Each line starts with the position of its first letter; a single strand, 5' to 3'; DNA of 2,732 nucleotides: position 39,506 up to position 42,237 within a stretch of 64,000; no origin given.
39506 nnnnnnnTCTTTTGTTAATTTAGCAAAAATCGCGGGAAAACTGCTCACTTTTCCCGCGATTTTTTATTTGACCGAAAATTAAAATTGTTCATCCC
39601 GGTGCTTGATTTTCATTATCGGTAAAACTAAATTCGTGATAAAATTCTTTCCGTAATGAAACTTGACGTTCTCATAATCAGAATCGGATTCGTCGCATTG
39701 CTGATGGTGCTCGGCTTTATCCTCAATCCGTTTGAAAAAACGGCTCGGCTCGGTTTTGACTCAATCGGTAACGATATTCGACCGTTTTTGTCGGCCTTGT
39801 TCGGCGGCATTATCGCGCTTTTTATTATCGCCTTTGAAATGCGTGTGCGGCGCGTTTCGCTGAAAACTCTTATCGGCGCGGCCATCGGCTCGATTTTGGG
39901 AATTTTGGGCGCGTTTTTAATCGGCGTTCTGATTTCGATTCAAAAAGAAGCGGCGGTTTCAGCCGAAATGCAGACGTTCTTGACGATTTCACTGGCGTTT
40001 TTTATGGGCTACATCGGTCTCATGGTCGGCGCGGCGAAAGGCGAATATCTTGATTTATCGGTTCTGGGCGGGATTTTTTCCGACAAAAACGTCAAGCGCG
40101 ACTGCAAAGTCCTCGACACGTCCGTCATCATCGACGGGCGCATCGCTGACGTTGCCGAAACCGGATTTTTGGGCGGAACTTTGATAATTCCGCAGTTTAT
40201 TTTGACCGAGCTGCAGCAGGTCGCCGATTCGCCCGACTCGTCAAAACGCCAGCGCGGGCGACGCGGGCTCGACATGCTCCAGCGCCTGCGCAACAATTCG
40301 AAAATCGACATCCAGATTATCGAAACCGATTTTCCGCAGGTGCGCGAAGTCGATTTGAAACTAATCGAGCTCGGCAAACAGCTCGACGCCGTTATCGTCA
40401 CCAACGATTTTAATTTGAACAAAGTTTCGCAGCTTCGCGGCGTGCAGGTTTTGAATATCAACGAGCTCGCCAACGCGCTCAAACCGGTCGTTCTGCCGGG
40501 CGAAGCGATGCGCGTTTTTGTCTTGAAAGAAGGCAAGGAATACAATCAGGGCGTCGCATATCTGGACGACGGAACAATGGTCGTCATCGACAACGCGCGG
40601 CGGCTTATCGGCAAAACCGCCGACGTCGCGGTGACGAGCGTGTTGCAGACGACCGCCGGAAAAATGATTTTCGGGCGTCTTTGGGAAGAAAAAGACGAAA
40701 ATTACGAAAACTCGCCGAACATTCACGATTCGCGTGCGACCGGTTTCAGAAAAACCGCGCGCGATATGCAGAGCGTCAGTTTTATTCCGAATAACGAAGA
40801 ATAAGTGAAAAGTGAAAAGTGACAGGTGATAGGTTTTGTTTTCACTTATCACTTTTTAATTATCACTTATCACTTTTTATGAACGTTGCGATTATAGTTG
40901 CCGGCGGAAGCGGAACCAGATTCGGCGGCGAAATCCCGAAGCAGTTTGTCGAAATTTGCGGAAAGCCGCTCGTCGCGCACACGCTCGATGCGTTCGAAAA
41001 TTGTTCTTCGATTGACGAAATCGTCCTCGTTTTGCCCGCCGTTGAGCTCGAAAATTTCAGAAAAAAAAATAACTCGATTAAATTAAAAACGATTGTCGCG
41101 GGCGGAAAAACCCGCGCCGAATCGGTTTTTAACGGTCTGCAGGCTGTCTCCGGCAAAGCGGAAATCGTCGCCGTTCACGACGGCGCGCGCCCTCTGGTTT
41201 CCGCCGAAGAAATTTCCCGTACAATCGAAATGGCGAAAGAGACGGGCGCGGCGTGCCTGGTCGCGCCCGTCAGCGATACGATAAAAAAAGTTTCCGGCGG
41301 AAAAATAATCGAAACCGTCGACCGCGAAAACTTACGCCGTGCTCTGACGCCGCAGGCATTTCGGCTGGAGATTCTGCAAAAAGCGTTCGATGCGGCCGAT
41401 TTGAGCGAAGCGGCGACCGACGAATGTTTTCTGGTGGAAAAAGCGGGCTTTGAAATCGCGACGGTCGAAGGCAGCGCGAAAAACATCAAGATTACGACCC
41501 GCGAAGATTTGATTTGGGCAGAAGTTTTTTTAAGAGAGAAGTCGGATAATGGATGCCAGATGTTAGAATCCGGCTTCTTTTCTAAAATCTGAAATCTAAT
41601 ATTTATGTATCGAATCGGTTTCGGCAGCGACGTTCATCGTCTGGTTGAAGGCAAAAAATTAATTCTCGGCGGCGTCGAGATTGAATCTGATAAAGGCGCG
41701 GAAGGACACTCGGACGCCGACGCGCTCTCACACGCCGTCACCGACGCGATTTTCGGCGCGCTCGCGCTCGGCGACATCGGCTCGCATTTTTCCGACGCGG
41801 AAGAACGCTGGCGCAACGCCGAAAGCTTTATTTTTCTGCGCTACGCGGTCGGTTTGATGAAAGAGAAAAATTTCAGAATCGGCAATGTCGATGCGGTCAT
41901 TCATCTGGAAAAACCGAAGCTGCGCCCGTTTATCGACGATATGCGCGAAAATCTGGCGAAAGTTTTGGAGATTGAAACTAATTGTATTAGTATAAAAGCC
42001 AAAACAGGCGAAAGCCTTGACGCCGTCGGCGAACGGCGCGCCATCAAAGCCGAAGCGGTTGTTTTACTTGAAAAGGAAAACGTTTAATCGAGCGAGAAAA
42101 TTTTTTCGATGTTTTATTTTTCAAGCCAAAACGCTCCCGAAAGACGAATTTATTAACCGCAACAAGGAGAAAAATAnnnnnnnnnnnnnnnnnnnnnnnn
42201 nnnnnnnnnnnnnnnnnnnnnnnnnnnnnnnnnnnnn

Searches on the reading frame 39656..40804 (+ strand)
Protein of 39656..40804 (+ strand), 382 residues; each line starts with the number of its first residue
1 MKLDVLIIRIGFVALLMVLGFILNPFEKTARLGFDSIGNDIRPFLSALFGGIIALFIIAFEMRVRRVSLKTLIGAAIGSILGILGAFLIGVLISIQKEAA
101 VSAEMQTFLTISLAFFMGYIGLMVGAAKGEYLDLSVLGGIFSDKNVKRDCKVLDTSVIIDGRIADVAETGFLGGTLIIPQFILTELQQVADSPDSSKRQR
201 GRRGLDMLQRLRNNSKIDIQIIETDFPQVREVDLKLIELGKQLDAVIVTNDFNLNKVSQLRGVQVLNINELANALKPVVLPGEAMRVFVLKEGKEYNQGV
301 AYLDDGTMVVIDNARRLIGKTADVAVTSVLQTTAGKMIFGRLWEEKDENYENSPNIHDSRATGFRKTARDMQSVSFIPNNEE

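Call 37: search_protein_families(library=pfam, proteins=[window:39656-40804:+], max_evalue=0.00001)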
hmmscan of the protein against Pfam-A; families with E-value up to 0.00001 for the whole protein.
window:39656-40804:+ (382 aa): 1 family
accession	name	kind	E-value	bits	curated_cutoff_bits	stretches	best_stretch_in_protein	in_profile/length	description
PF01938.26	TRAM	-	2.4e-06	27.7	21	1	281-331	4-53/61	TRAM domain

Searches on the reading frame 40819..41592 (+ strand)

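Call 37: search_protein_families(library=pfam, proteins=[window:40819-41592:+], max_evalue=0.00001)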
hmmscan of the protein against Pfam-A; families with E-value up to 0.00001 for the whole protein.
window:40819-41592:+ (257 aa): 3 families
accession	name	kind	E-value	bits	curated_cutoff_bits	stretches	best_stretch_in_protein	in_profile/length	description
PF01128.25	IspD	-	6.9e-68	229.1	27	1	23-239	2-220/221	2-C-methyl-D-erythritol 4-phosphate cytidylyltransferase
PF12804.13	NTP_transf_3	-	1.6e-14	54.8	27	1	24-153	1-125/160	MobA-like NTP transferase domain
PF02348.25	CTP_transf_3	-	8.1e-06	26.2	22.6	1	24-145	2-120/217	Cytidylyltransferase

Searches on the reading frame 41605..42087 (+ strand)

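Call 37: search_protein_families(library=pfam, proteins=[window:41605-42087:+], max_evalue=0.00001)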
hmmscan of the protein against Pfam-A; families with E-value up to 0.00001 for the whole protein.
window:41605-42087:+ (160 aa): 1 family
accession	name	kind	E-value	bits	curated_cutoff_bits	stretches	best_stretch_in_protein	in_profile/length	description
PF02542.21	YgbB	-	1.7e-61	207.6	26.7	1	2-155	1-154/155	YgbB family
